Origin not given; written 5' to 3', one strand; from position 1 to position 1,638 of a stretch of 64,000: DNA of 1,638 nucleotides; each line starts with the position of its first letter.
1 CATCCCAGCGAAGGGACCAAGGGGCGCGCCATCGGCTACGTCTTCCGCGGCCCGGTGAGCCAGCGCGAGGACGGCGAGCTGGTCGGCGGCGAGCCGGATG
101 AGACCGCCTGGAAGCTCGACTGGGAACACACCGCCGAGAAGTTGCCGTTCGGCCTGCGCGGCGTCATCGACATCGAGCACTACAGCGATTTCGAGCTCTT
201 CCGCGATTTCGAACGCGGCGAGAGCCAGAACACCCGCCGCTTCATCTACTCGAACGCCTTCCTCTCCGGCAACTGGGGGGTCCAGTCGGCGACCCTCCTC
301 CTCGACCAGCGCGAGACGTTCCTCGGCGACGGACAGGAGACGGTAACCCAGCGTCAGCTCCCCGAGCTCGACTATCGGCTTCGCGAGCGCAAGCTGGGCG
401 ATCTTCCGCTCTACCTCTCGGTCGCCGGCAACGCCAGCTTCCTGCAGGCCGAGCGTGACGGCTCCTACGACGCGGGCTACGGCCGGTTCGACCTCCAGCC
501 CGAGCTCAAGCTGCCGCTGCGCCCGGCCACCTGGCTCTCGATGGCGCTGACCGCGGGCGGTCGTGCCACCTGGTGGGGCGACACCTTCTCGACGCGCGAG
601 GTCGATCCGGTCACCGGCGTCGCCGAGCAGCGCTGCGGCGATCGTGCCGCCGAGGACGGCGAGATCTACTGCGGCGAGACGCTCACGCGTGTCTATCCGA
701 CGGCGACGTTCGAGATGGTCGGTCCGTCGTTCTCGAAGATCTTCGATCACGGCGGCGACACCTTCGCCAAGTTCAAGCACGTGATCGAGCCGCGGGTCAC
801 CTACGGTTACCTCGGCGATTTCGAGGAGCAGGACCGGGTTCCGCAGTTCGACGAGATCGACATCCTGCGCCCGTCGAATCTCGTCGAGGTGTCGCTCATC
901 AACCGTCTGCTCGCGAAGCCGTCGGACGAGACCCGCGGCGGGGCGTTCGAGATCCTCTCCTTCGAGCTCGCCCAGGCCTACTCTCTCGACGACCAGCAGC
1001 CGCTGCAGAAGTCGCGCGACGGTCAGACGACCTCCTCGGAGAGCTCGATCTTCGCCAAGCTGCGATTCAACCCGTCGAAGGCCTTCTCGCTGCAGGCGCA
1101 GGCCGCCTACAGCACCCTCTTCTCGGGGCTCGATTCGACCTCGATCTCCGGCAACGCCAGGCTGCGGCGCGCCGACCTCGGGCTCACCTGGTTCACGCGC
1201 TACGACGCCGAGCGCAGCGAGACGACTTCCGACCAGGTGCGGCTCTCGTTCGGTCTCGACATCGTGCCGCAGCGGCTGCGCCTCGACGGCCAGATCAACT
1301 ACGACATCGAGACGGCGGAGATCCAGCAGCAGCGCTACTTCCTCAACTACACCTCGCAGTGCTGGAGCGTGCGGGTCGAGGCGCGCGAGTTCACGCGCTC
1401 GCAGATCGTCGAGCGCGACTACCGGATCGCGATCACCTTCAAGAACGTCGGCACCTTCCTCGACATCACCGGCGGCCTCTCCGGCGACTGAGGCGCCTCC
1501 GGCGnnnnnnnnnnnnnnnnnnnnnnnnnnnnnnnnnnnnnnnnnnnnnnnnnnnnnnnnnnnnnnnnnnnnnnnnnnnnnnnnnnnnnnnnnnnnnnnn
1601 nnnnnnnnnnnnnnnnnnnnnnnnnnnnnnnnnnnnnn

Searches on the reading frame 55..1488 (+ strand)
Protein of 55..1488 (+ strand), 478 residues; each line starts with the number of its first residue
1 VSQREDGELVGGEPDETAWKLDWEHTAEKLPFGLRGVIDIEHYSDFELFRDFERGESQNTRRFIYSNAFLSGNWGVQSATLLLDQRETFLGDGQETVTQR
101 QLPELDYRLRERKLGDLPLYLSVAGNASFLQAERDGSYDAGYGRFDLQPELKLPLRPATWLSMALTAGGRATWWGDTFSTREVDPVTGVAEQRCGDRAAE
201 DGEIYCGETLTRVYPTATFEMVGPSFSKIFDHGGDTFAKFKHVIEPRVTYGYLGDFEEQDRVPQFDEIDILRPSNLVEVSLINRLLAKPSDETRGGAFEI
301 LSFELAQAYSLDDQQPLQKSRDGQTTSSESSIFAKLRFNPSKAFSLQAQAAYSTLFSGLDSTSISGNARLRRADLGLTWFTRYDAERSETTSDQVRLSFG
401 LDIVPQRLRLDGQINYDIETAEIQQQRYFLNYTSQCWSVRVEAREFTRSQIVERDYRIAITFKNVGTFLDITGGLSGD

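Call 58: search_protein_families(library=pfam, proteins=[window:55-1488:+], max_evalue=0.001)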
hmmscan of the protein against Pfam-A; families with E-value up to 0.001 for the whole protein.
window:55-1488:+ (478 aa): 1 family
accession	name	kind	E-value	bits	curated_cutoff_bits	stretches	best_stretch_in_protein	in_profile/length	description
PF04453.20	LptD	-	8.2e-21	75.2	22.4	1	19-403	4-380/384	LPS transport system D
